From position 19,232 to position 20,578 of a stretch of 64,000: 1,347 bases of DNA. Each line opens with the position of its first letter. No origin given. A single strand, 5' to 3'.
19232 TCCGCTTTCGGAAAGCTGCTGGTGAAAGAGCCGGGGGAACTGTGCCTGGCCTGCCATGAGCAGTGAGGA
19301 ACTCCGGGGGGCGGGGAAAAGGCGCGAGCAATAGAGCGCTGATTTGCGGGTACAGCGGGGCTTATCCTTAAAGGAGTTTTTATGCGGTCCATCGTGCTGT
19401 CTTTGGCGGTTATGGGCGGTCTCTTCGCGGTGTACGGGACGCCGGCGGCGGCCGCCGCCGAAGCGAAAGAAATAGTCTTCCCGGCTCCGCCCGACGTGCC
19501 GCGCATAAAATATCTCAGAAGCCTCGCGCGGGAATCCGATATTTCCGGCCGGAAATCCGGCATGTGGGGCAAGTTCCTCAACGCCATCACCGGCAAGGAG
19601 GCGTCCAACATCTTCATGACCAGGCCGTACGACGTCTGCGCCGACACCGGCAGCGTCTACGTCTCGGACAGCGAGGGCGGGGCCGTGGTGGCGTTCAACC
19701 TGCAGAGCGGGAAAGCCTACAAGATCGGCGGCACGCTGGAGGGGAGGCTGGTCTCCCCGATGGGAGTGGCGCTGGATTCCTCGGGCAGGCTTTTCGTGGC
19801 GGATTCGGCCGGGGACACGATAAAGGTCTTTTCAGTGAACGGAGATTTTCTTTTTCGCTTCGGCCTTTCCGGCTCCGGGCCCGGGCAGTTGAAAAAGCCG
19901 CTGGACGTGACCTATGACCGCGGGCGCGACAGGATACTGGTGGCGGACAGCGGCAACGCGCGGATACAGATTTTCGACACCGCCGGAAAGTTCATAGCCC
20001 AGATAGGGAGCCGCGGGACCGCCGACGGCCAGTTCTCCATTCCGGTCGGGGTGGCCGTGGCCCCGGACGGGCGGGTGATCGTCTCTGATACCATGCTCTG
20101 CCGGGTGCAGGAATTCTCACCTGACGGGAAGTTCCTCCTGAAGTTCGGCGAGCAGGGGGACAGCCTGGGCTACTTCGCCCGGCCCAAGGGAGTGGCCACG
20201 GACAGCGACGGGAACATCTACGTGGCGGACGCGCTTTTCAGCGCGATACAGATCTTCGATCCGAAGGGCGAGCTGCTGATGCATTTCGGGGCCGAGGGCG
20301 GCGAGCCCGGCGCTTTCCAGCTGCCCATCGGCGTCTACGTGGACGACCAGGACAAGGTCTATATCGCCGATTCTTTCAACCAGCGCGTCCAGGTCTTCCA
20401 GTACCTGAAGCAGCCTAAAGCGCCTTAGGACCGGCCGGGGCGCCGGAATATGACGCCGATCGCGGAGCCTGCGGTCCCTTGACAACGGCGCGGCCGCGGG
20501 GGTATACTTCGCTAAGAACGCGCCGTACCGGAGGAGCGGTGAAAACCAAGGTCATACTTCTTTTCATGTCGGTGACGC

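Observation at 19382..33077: Family of four exported NHL propellers with invariant terminal motifs, always adjacent to cytochrome genes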

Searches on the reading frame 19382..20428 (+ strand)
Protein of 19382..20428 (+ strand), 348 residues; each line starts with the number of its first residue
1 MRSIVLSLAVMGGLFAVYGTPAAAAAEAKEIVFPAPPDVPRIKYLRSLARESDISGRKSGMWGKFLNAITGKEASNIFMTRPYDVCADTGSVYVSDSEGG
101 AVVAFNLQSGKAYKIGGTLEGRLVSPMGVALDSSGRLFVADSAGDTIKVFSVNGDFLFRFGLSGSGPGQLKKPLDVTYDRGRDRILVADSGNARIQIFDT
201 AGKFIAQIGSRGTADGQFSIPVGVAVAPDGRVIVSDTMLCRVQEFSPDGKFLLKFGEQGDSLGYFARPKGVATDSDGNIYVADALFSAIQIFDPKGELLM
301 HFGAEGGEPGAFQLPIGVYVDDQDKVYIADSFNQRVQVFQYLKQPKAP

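Call 5: search_protein_families(library=pfam, proteins=[window:19382-20428:+], max_evalue=0.01)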
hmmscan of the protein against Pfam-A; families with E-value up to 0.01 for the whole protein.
window:19382-20428:+ (348 aa): 10 families
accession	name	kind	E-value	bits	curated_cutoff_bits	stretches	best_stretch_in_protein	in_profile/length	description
PF01436.27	NHL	-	1.3e-36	123.3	20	5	312-339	1-28/28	NHL repeat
PF17170.10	DUF5128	-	8.9e-16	58.4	22.9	3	183-227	54-98/321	6-bladed beta-propeller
PF08450.18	SGL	-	6.5e-12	46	26.3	1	217-300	132-218/246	SMP-30/Gluconolactonase/LRE-like region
PF25021.1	TEN_NHL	-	5.4e-07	29.3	27.1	0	265-296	141-170/357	Teneurin NHL domain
PF06739.17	SBBP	-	4.5e-05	23.8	20.5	1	268-282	15-29/38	Beta-propeller repeat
PF22701.2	Mala_s_1-like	-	0.00062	20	27.5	1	175-327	3-144/195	Mal s 1 allergenic protein-like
PF06977.17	SdiA-regulated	-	0.0027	17.4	21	0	175-238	27-85/249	SdiA-regulated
PF03022.22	MRJP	-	0.0028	17.5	19.8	0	88-115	76-103/288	Major royal jelly protein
PF18975.6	DUF5711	-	0.0047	16.6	26.3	0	185-237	109-158/344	Family of unknown function (DUF5711)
PF10282.15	Lactonase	-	0.0062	16.2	21.7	0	87-200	46-172/344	Lactonase, 7-bladed beta-propeller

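Call 22: find_homologous_proteins(query=A1, max_evalue=1e-10)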
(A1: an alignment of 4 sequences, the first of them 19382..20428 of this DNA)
Query A1 (4 sequences) (348 aa, profile of the alignment): 1683 proteins with E <= 1e-10 among 8000 candidates; the best 120 are listed.
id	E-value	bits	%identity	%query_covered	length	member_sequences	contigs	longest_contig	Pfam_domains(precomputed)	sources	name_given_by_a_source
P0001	2.1e-167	575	100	100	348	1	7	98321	PF17170.11,PF01436.28,PF25021.2,PF08450.19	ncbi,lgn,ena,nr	ncbi:MAG: 6-bladed beta-propeller [Elusimicrobia bacterium]|nr:6-bladed beta-propeller [Elusimicrobi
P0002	2.3e-161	555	40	92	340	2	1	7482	PF17170.11,PF01436.28,PF25021.2,PF08450.19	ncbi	-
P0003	3.3e-160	551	37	90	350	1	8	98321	PF17170.11,PF01436.28,PF25021.2,PF08450.19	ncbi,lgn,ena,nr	ncbi:MAG: hypothetical protein M0025_12125 [Elusimicrobia bacterium]|nr:hypothetical protein [Elusim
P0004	8.3e-140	484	69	99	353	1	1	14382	PF17170.11,PF01436.28,PF06739.18,PF08450.19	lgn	-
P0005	3.5e-133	462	37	95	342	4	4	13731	PF17170.11,PF01436.28,PF25021.2,PF08450.19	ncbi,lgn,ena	-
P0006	8.0e-131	454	37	94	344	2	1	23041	PF17170.11,PF01436.28,PF25021.2,PF08450.19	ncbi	-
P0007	2.9e-125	436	53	91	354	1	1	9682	PF17170.11,PF01731.27,PF20067.6,PF01436.28,PF25021.2,PF06739.18,PF08450.19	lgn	-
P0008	6.3e-117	409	49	99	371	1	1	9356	PF17170.11,PF01731.27,PF01436.28,PF25021.2,PF06739.18,PF08450.19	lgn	-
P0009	1.3e-115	404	37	96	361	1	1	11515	PF17170.11,PF01436.28,PF25021.2,PF08450.19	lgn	-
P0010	8.7e-111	388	46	91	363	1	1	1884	PF17170.11,PF01436.28,PF25021.2,PF06739.18,PF08450.19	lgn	-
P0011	7.0e-109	382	38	93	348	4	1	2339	PF17170.11,PF01436.28,PF25021.2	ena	-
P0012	2.2e-108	381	42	97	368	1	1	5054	PF17170.11,PF01731.27,PF01436.28,PF25021.2,PF08450.19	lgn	-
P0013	1.4e-107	378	42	93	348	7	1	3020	PF17170.11,PF01731.27,PF24684.2,PF01436.28,PF25021.2,PF08450.19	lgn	-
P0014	2.0e-106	374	38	90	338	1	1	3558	PF17170.11,PF01436.28,PF25021.2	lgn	-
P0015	2.7e-106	374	36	98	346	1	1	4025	PF17170.11,PF01731.27,PF01436.28,PF25021.2,PF08450.19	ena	-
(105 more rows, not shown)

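Call 25: find_related_loci(query=A2, collection=genome_contigs, flank=10000)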
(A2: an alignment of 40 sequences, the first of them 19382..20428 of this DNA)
Query A2 (348 aa) in genome_contigs; peptide patterns used: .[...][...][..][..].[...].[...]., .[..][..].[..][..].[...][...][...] (x = any residue, [..] = any of these).
599 stretches matched a pattern (row limit reached: there are more); 576 encode a relative of the query (tblastn E <= 1e-3); the best 80 are kept; 79 distinct loci.
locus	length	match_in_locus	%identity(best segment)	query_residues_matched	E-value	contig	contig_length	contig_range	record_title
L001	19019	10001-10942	46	30-343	9e-96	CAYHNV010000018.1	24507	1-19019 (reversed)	MAG TPA_asm: uncultured Elusimicrobia bacterium isolate ERP119705_co13_643 genome assembly, contig: NODE_2529_length_245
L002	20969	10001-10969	41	22-345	4e-79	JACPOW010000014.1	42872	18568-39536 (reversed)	MAG: Elusimicrobia bacterium isolate NC_groundwater_611_Pr5_B-0.1um_68_12 alan_book_18_scaffold_112885, whole genome sho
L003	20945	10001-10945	41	22-342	5e-76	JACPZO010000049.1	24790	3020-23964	MAG: Nitrospirae bacterium isolate NC_groundwater_891_Pr1_S2p5_65_34 Montesol18_S2p5_coassembly_scaffold_11485, whole ge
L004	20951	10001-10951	41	30-348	2e-75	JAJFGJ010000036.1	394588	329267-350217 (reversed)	MAG: Kiloniellaceae bacterium isolate OFTM138 OFTM138_35, whole genome shotgun sequence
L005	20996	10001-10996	39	6-344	2e-75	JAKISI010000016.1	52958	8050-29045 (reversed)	MAG: Candidatus Polarisedimenticolaceae bacterium isolate D96SM.bin.13 NODE_454_length_52958_cov_14.132990, whole genome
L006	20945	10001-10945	41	28-346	2e-74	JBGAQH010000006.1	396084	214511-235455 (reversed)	MAG: Phycisphaerales bacterium isolate MAG_AAO_H10.34 AAOH10-34_opera_contig_89, whole genome shotgun sequence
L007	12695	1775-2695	44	30-346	2e-74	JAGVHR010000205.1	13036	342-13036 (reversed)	MAG: Thermodesulfovibrionales bacterium isolate DeMMO2_13 c_000000028746, whole genome shotgun sequence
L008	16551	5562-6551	40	14-344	7e-74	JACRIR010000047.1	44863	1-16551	MAG: Candidatus Poribacteria bacterium isolate NC_groundwater_1808_Pr3_B-0.1um_54_35 SR-2_scaffold_141_413095, whole gen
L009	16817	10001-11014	40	2-342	6e-74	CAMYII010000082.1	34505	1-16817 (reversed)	MAG: Acidiferrobacterales bacterium isolate ES_Gamma_002 genome assembly, contig: scaffold_523, whole genome shotgun seq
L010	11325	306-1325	39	5-346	1e-73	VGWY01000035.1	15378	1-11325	MAG: Nitrospira sp. isolate M_DeepCast_200m_m2_046 M_DeepCast_200m_m2_046_Ga0194113_10006084, whole genome shotgun seque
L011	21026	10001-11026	38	1-342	2e-73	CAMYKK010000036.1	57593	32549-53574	MAG: uncultured Gammaproteobacteria bacterium isolate FCS_M_Gamma_075 genome assembly, contig: scaffold_859, whole genom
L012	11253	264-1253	39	11-342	2e-73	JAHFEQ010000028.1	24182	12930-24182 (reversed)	MAG: Nitrospirae bacterium isolate nzgw272 NODE_1753_length_24183_cov_5.775621, whole genome shotgun sequence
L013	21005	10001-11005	38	6-347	1e-72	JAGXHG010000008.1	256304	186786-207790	MAG: Desulfobulbaceae bacterium isolate LH_M57 k141_341264, whole genome shotgun sequence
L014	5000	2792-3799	41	5-347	2e-72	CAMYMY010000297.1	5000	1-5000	MAG: uncultured Kiloniellales bacterium isolate FCS_M_Alpha_09 genome assembly, contig: scaffold_19163, whole genome sho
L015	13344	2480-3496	41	1-346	3e-72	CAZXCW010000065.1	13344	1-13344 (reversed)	MAG TPA_asm: uncultured Nitrospiraceae bacterium isolate SRP323688_co1_259 genome assembly, contig: NODE_7196_length_133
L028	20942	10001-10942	40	33-344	3e-69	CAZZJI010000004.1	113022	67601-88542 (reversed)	MAG TPA_asm: uncultured Gammaproteobacteria bacterium isolate SRP128015_co1_131 genome assembly, contig: NODE_46_length_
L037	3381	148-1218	37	19-346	1e-68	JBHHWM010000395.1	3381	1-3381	MAG: Rhodothermales bacterium isolate S.2_sp2_bin.19 NODE_5518_length_3381_cov_10.248046, whole genome shotgun sequence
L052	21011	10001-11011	39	1-342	5e-67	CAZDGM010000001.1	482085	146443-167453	MAG TPA_asm: uncultured Thermodesulfobacteriota bacterium isolate binchicken_co30_4 genome assembly, contig: NODE_10_len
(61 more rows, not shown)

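Call 30: search_protein_families(library=ncbifam, proteins=[window:19382-20428:+], max_evalue=0.01)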
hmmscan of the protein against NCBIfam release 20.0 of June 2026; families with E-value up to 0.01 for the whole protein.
window:19382-20428:+ (348 aa): 7 families
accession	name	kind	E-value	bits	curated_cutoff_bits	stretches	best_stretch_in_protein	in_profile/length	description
NF035926.1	scyF_NHL_VPEP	equivalog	3.3e-62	210.8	350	3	202-304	182-285/376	scytonemin biosynthesis PEP-CTERM protein ScyF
NF047780.1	LIC12708_fam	subfamily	1.5e-13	50.4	150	1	284-343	153-212/391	LIC_12708 family protein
NF033206.1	ScyE_fam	subfamily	2e-10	40.8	80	0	122-146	6-30/333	ScyD/ScyE family protein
TIGR03866.1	PQQ_ABC_repeats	subfamily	1.7e-06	27.4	287.3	1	88-235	9-141/310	PQQ-dependent catabolism-associated beta-propeller protein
TIGR02604.1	Piru_Ver_Nterm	subfamily_domain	0.0002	20.9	122.2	0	123-142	13-32/367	PVC-type heme-binding CxxCH protein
NF053768.1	CIS12_fam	equivalog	0.00054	18.8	860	1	79-234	87-234/715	CIS12 family contractile injection system protein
TIGR03118.1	PEPCTERM_chp_1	hypoth_equivalog_domain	0.0036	16.3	79.95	0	187-276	216-298/336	TIGR03118 family protein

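Call 31: search_solved_structures(query=A2, max_evalue=0.001)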
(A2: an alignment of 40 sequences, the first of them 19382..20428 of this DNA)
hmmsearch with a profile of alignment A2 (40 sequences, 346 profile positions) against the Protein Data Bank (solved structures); distinct sequences matched with E-value up to 0.001: 151 (the best 60 are shown).
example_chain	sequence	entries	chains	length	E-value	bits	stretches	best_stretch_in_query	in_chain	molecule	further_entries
6fpt_A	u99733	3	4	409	1.2e-92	313.7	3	181-339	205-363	E3 ubiquitin-protein ligase TRIM71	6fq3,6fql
7qrx_A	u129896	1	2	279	9.5e-82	277.9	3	171-282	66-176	E3 ubiquitin-protein ligase TRIM71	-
8j72_A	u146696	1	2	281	1.7e-77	263.9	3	183-282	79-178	E3 ubiquitin-protein ligase TRIM71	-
6d69_A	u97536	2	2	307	3.1e-76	259.7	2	196-339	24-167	NHL Repeat Region of D. melanogaster Thin | Thin, isoform D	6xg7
9jur_A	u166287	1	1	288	4.5e-74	252.6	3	227-338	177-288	E3 ubiquitin-protein ligase TRIM71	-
7b96_A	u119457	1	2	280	2.3e-64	220.7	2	129-342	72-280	Isoform 2 of Tripartite motif-containing protein 2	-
7qrv_A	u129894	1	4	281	3.3e-63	216.9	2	131-342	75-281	Tripartite motif-containing protein 2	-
7qrw_A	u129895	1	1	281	3.4e-61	210.3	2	142-342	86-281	Isoform 4 of Tripartite motif-containing protein 3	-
7b2r_A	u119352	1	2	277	7.3e-61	209.2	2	131-338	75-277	Tripartite motif-containing protein 2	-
5ex7_A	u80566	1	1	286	7.5e-57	196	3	165-302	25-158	Brain tumor protein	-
4zlr_A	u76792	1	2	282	1.2e-43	152.6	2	165-340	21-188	Brain tumor protein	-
1q7f_A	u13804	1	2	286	1.5e-43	152.2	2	165-340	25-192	brain tumor CG10719-PA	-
8s9p_B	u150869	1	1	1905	9e-41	143.1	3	128-204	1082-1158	Low-density lipoprotein receptor-related protein 4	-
7zq2_A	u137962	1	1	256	1.3e-40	142.6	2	82-241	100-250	Pizza6-RSH-TSH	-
6i3a_A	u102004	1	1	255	9.5e-40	139.7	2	67-287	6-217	v22Pizza6-AYW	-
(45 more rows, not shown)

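Call 38: predict_structure(alignment_id=A2)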
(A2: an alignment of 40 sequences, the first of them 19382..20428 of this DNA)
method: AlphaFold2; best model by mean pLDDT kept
length: 348 residues; sequences in the alignment: 40
mean_pLDDT: 93.1   pTM: 0.88
mean pLDDT of the five models: 93.1, 92.6, 91.6, 90.5, 90.4
residues with pLDDT >= 90: 281; 70-90: 50; 50-70: 17; < 50: 0
segments of 3 or more residues with pLDDT < 50: none
pLDDT, mean of each block of 10 residues (from residue 1): 79 71 74 88 96 81 76 76 97 98 97 92 98 98 98 97 95 98 98 98 98 98 98 98 98 97 96 98 97 97 96 98 98 98 84
secondary structure, 60 per line:
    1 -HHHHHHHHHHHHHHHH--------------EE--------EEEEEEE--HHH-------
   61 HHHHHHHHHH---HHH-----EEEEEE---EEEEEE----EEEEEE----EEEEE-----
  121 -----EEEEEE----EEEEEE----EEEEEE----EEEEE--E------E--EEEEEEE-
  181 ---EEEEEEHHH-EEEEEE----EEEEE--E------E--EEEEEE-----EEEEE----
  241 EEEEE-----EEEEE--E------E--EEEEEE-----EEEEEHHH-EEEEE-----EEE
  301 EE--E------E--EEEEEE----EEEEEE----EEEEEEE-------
elements in order: H2-17 E42-48 H61-70 E82-87 E91-96 E101-106 E111-115 E126-131 E136-141 E146-151 E156-160 E173-179 E184-189 E194-199 E204-208 E221-226 E232-236 E241-245 E251-255 E268-273 E279-283 E288-292 E298-302 E315-320 E325-330 E335-341

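Call 42: fold_search(model_id=the predicted structure, library=pdb)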
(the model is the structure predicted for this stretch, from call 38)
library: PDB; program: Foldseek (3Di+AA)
matches with E <= 10: 1775; with E <= 0.001: 1374
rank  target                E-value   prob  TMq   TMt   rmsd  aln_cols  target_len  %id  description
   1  6xg7                  1.2e-25  1.00  0.71  0.85   1.9       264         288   36  1.3 A Resolution Structure of the of the NHL Repeat Region of D. melanogaster Thin (released 2020-12-16)
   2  6d69                  2.8e-25  1.00  0.70  0.83   2.2       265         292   35  Crystal Structure of the NHL Repeat Region of D. melanogaster Thin (released 2019-04-24)
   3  8j72_B                3.3e-24  1.00  0.70  0.87   2.1       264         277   34  Crystal structure of mammalian Trim71 in complex with lncRNA Trincr1 (released 2024-03-06)
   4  9jur                  4.1e-24  1.00  0.70  0.88   2.1       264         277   34  Crystal Structure of NHL domain of human E3 ubiquitin-protein ligase TRIM71 (released 2025-04-30)
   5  8j72_A                4.1e-24  1.00  0.70  0.88   2.1       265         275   33  Crystal structure of mammalian Trim71 in complex with lncRNA Trincr1 (released 2024-03-06)
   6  6fq3_A                1.1e-23  1.00  0.70  0.63   2.1       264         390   34  Crystal structure of Danio rerio Lin41 filamin-NHL domains in complex with lin-29A 5'UTR 13mer RNA (released 2018-05-09)
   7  7qrv_D                1.2e-23  1.00  0.69  0.84   2.4       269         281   34  Crystal structure of NHL domain of TRIM2 (full C-terminal) (released 2022-05-04)
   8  7b96_A                1.9e-23  1.00  0.69  0.85   2.3       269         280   34  NHL domain of human TRIM2 (released 2022-01-12)
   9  7qrv_B                2.1e-23  1.00  0.68  0.85   2.4       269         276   34  Crystal structure of NHL domain of TRIM2 (full C-terminal) (released 2022-05-04)
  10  7qrv_A                6.7e-23  1.00  0.68  0.84   2.6       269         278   34  Crystal structure of NHL domain of TRIM2 (full C-terminal) (released 2022-05-04)
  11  6fpt_B                7.0e-23  1.00  0.70  0.63   2.1       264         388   33  Crystal structure of Danio rerio Lin41 filamin-NHL domains (released 2018-05-09)
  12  7qrw                  9.6e-23  1.00  0.69  0.86   2.4       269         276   33  Crystal structure of NHL domain of TRIM3 (released 2022-05-04)
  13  7qrx_A                1.4e-22  1.00  0.70  0.87   2.2       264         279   34  Crystal structure of NHL domain of TRIM71 (released 2022-05-04)
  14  7b2r_B                2.4e-22  1.00  0.68  0.85   2.4       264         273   34  Crystal structure of NHL domain of TRIM2 (released 2021-01-13)
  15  6fpt_A                4.0e-22  1.00  0.70  0.63   2.1       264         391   33  Crystal structure of Danio rerio Lin41 filamin-NHL domains (released 2018-05-09)
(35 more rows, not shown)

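Call 58: find_encoding_contigs(protein=P0001, flank=10000, max_places=2)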
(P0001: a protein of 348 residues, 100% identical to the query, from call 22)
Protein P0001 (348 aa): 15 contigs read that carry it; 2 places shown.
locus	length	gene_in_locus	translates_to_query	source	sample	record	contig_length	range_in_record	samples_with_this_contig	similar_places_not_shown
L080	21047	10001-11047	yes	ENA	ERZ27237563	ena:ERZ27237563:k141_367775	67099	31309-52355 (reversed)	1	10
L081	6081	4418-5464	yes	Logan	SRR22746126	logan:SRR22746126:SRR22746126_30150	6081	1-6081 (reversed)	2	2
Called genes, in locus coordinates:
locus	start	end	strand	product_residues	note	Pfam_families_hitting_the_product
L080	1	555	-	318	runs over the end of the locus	-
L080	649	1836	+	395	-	PF04552:Sigma54_DBD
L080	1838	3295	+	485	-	PF00672:HAMP, PF00512:HisKA, PF02518:HATPase_c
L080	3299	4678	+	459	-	PF00072:Response_reg, PF00158:Sigma54_activat, PF14532:Sigma54_activ_2, PF07728:AAA_5 (weak), PF25601:AAA_lid_14, PF02954:HTH_8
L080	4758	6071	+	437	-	PF02085:Cytochrom_CIII (faint), PF14522:Cytochrome_C7 (faint), PF09699:Paired_CXXCH_1, PF14537:Cytochrom_c3_2 (weak), PF09699:Paired_CXXCH_1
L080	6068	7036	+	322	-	PF00578:AhpC-TSA, PF08534:Redoxin (weak), PF14559:TPR_19 (weak), PF13432:TPR_16 (weak), PF14559:TPR_19 (weak), PF12895:ANAPC3 (weak), PF13432:TPR_16 (weak), PF14559:TPR_19 (weak), +9 more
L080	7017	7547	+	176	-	PF22113:Mtrc-MtrF_II-IV_dom (faint), PF14522:Cytochrome_C7 (faint), PF09699:Paired_CXXCH_1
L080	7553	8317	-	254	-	-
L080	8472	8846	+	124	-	PF00072:Response_reg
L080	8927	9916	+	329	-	PF09699:Paired_CXXCH_1, PF14522:Cytochrome_C7 (faint), PF22113:Mtrc-MtrF_II-IV_dom (weak), PF09699:Paired_CXXCH_1, PF14537:Cytochrom_c3_2 (weak), PF09699:Paired_CXXCH_1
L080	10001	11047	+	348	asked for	PF17170:DUF5128 (faint), PF08450:SGL (faint), PF25021:TEN_NHL (faint), PF01436:NHL (weak)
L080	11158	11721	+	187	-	-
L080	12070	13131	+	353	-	PF08450:SGL (weak), PF17170:DUF5128 (faint), PF25021:TEN_NHL (faint), PF06739:SBBP (faint), PF01731:Arylesterase (faint), PF01436:NHL (weak)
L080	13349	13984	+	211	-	PF14522:Cytochrome_C7 (faint), PF14537:Cytochrom_c3_2 (faint), PF09699:Paired_CXXCH_1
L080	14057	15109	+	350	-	PF08450:SGL (faint), PF25021:TEN_NHL (faint), PF17170:DUF5128 (faint), PF01436:NHL (weak)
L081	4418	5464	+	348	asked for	PF17170:DUF5128 (faint), PF08450:SGL (faint), PF25021:TEN_NHL (faint), PF01436:NHL (weak)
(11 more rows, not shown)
